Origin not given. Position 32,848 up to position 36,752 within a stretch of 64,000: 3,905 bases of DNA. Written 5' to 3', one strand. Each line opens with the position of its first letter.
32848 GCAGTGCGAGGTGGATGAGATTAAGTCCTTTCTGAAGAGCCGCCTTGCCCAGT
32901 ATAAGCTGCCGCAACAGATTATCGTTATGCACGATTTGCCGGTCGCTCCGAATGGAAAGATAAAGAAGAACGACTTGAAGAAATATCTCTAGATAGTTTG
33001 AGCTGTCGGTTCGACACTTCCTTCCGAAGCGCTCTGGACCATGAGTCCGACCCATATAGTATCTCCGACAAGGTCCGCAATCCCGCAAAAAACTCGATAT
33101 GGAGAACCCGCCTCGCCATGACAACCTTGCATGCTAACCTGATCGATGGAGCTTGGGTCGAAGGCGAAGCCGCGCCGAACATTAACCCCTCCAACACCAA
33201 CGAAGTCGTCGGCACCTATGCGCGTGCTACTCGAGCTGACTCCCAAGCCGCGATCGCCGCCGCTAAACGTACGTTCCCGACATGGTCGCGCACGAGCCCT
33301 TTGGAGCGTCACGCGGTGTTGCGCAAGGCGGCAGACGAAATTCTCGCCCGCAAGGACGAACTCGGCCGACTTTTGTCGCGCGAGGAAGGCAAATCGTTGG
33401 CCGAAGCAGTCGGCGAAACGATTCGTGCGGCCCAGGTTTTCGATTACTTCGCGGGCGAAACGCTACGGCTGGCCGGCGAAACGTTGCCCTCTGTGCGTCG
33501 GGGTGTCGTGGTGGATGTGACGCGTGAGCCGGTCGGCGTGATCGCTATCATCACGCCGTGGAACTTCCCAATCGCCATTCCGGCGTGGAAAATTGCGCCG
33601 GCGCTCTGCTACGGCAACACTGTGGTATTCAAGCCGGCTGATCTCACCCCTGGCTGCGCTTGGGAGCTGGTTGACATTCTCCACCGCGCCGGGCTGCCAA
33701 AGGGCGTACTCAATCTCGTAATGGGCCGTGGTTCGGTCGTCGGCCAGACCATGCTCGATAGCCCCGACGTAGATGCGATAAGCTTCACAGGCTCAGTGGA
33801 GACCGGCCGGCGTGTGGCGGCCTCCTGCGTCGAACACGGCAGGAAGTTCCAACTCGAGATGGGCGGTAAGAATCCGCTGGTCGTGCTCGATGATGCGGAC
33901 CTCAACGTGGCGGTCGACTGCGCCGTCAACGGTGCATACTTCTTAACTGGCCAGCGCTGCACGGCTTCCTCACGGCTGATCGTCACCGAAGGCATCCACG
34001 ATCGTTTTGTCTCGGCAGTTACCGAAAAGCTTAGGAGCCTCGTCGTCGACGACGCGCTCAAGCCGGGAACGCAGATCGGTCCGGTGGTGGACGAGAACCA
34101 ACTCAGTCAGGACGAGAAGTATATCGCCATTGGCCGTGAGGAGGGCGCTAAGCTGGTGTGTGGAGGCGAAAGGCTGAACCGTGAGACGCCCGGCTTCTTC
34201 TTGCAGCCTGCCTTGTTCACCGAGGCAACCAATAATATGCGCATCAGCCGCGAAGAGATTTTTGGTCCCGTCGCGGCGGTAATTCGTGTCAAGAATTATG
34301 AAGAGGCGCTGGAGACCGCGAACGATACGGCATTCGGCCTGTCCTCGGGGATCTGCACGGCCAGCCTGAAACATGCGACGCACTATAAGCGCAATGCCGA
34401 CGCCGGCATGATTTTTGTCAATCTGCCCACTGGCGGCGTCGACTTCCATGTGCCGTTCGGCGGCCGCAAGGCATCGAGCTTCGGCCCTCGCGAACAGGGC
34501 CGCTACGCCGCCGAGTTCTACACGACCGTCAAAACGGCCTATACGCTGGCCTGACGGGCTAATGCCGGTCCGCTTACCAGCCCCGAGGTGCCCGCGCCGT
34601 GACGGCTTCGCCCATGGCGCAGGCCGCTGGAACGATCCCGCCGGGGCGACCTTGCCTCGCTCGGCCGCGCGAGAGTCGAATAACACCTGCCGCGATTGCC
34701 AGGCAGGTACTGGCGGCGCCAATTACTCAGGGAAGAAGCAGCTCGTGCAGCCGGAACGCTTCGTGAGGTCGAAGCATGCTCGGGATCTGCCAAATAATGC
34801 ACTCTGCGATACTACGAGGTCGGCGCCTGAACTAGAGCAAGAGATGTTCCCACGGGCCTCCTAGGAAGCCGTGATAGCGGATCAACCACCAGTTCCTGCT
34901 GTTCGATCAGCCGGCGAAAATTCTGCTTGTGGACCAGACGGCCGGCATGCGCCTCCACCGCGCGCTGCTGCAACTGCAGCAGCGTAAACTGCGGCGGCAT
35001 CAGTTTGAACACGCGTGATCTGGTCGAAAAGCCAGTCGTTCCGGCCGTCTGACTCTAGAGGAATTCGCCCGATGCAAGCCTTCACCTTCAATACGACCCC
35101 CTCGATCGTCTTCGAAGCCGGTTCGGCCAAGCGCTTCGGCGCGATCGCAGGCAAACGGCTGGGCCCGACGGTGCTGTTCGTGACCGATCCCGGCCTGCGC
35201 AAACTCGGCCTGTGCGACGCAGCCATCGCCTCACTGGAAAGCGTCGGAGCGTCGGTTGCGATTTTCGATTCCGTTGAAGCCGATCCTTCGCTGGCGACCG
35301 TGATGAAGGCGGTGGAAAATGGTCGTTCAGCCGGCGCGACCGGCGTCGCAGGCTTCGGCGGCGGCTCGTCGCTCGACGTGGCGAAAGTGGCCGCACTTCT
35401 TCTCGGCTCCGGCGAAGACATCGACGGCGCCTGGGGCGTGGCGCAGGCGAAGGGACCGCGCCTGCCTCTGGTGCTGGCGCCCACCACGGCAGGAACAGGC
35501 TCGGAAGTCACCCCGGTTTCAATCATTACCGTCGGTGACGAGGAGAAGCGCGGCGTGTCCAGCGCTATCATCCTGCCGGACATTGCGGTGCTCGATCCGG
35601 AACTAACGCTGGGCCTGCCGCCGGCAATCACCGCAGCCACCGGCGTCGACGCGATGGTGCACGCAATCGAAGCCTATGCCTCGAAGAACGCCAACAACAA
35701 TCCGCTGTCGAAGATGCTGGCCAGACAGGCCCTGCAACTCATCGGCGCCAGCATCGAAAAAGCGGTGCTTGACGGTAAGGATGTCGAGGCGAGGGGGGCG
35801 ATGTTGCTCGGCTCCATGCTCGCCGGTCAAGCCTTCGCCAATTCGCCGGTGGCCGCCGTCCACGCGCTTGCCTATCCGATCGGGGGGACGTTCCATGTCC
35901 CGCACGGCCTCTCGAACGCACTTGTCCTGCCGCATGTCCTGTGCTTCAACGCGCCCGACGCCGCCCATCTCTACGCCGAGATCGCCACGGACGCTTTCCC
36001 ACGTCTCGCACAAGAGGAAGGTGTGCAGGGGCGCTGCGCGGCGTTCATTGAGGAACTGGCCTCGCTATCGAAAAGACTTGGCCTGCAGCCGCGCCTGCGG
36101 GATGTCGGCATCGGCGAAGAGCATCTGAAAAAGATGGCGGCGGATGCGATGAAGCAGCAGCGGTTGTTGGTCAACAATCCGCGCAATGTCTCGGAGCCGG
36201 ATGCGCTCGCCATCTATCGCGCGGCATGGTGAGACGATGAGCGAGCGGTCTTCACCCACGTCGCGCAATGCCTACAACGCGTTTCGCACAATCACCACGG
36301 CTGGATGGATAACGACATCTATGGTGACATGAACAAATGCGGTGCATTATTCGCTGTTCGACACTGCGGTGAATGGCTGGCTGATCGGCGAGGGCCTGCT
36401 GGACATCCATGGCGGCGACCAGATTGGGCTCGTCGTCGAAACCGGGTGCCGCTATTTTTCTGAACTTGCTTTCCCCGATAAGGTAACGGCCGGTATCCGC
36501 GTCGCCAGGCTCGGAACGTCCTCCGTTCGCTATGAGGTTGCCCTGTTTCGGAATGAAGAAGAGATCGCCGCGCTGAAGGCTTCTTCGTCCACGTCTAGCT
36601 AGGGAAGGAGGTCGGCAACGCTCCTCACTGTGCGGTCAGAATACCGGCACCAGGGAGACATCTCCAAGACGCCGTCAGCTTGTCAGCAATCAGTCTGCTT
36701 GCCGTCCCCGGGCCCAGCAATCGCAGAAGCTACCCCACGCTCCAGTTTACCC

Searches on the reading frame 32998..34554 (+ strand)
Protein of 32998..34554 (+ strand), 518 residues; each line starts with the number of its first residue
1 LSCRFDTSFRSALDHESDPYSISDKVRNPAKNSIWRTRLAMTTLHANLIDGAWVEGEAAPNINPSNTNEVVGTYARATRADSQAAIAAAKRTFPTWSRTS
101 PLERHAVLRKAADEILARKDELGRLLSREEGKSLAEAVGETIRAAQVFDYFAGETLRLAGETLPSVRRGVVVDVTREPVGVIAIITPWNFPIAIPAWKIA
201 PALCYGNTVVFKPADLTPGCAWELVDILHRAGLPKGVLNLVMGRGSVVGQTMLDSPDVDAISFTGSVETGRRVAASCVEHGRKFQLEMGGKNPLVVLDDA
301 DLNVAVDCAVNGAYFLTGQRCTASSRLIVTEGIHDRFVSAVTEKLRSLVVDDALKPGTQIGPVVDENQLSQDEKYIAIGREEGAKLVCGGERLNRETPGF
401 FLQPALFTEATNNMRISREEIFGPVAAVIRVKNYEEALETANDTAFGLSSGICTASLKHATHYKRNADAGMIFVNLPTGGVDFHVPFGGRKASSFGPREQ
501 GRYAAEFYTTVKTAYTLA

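Call 8: search_protein_families(library=pfam, proteins=[window:32998-34554:+])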
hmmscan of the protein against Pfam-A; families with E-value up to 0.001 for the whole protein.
window:32998-34554:+ (518 aa): 1 family
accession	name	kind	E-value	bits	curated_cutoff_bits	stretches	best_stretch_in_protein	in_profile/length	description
PF00171.27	Aldedh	-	2.9e-167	557.3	23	1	53-513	1-460/461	Aldehyde dehydrogenase family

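Call 31: search_protein_families(library=ncbifam, proteins=[window:33118-34554:+], max_evalue=0.00001)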
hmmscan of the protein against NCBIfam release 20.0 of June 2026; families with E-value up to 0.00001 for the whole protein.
window:33118-34554:+ (478 aa): 43 families (the best 25 are shown)
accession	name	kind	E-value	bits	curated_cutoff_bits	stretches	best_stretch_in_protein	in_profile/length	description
NF042993.1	AlphKGSA_gudD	equivalog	1.3e-165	551.8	770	1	5-475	4-479/481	alpha-ketoglutaric semialdehyde dehydrogenase GucD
NF052305.1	DioxValDhHalo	equivalog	2.3e-153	511.5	750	1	1-476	1-481/483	2,5-dioxovalerate dehydrogenase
TIGR01804.1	BADH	equivalog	2.8e-136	454.7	668.6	1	9-472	2-467/467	betaine-aldehyde dehydrogenase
TIGR02299.1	HpaE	equivalog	7.9e-132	440.3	638.35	1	7-473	3-473/488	5-carboxymethyl-2-hydroxymuconate semialdehyde dehydrogenase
NF009725.0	PRK13252.1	equivalog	2.1e-125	418.9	593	1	6-475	8-478/488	betaine-aldehyde dehydrogenase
NF010000.0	PRK13473.1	subfamily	8.7e-117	390.6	615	1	6-472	4-468/475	aminobutyraldehyde dehydrogenase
TIGR01780.1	SSADH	subfamily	4.5e-115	385.1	646.35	1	23-472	3-448/448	succinate-semialdehyde dehydrogenase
NF002852.0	PRK03137.1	subfamily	5.8e-115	385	648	1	8-454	40-490/514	L-glutamate gamma-semialdehyde dehydrogenase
TIGR01237.1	D1pyr5carbox2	equivalog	2.9e-111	372.8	659.65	1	7-461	35-494/511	L-glutamate gamma-semialdehyde dehydrogenase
NF040648.1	lactal_redase_Meth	equivalog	3.3e-108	362.7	650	1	8-473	2-459/463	lactaldehyde dehydrogenase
NF045735.1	PaDhStyDPseudo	equivalog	6.9e-107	358.1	850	1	7-473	5-478/483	phenylacetaldehyde dehydrogenase StyD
NF045736.1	PaDhStyDRhodo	equivalog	6.9e-104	348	800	1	8-462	6-463/479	phenylacetaldehyde dehydrogenase StyD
NF008415.0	PRK11241.1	equivalog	3.4e-103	345.9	828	1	7-472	13-476/482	NADP-dependent succinate-semialdehyde dehydrogenase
NF006916.0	PRK09407.1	equivalog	4.5e-100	335.7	521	1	15-473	31-489/526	succinic semialdehyde dehydrogenase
NF007497.0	PRK10090.1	equivalog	4.2e-99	332.5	500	1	4-435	6-438/480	aldehyde dehydrogenase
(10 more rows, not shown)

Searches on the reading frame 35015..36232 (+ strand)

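Call 8: search_protein_families(library=pfam, proteins=[window:35015-36232:+])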
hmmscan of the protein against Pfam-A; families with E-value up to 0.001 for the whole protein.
window:35015-36232:+ (405 aa): 3 families
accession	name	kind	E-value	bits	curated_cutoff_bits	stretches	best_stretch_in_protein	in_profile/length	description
PF25137.1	ADH_Fe_C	-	1.2e-54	185.4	27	1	206-405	1-194/194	Fe-containing alcohol dehydrogenase family, C-terminal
PF00465.25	Fe-ADH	-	1.2e-41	142.5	31.3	1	30-195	3-168/168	Iron-containing alcohol dehydrogenase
PF13685.12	Fe-ADH_2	-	2.3e-07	31.4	28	1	33-130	2-97/149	Iron-containing alcohol dehydrogenase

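Call 31: search_protein_families(library=ncbifam, proteins=[window:35072-36232:+], max_evalue=0.00001)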
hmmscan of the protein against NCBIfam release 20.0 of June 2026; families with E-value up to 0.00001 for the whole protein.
window:35072-36232:+ (386 aa): 16 families
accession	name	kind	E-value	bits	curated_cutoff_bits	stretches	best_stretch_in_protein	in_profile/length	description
NF041833.1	Fe_ADH_ErcA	equivalog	1.9e-82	277.4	550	1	9-385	8-381/382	alcohol dehydrogenase-like regulatory protein ErcA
NF050025.1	SulfAcetaldRedSarD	equivalog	8.2e-80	268.5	700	1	3-381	2-380/385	sulfoacetaldehyde reductase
TIGR02638.1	lactal_redase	equivalog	1.5e-73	247.9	523.15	1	17-382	15-379/379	lactaldehyde reductase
NF058672.1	4HyButDHCUPNE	equivalog_domain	1.2e-68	232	500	1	12-383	10-375/378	4-hydroxybutyrate dehydrogenase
NF007911.0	PRK10624.1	equivalog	9.7e-68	228.8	537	1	16-386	15-382/382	lactaldehyde reductase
NF053866.1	CholDhdGbsBBac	equivalog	5.6e-66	222.8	550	1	5-385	11-390/392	choline dehydrogenase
NF011998.0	PRK15454.1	equivalog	2.4e-64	217.5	556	1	5-385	23-394/395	ethanolamine utilization ethanol dehydrogenase EutG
NF007363.0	PRK09860.1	equivalog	5e-62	210.2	581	1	34-385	34-382/383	L-threonine dehydrogenase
NF010378.0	PRK13805.1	equivalog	6.3e-61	206.3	951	1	11-372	464-850/872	bifunctional acetaldehyde-CoA/alcohol dehydrogenase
TIGR03405.1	Phn_Fe-ADH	equivalog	4e-49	167.3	423.7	1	16-364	11-348/355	iron-containing alcohol dehydrogenase PsrA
TIGR04266.1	NDMA_methanol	equivalog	3.8e-34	118.2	625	1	8-347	15-356/420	NDMA-dependent methanol dehydrogenase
NF011717.0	PRK15138.1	equivalog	7.8e-23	81.1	645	1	1-385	1-386/387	alcohol dehydrogenase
NF041822.1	daptide_DH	equivalog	2.7e-18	66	300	1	34-236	3-211/363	daptide-type RiPP biosynthesis dehydogenase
NF006941.0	PRK09423.1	subfamily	3.6e-10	39.2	336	0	111-224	91-203/367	glycerol dehydrogenase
NF053832.1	GlycoaldRedHalo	equivalog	4.1e-09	36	550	0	28-211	26-189/363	glycolaldehyde reductase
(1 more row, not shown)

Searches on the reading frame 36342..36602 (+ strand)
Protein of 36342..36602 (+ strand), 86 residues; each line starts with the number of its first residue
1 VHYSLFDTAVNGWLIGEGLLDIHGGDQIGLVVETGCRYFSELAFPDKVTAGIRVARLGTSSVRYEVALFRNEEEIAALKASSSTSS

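Call 58: search_protein_families(library=pfam, proteins=[window:36342-36602:+], max_evalue=0.01)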
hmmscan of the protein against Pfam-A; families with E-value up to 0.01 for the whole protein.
window:36342-36602:+ (86 aa): 2 families
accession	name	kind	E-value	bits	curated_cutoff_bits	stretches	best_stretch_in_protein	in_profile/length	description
PF03061.28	4HBT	-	4.1e-09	37.1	20.6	1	4-74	11-76/79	Thioesterase superfamily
PF13279.12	4HBT_2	-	0.0046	17.8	25.5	1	4-74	19-93/122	Thioesterase-like superfamily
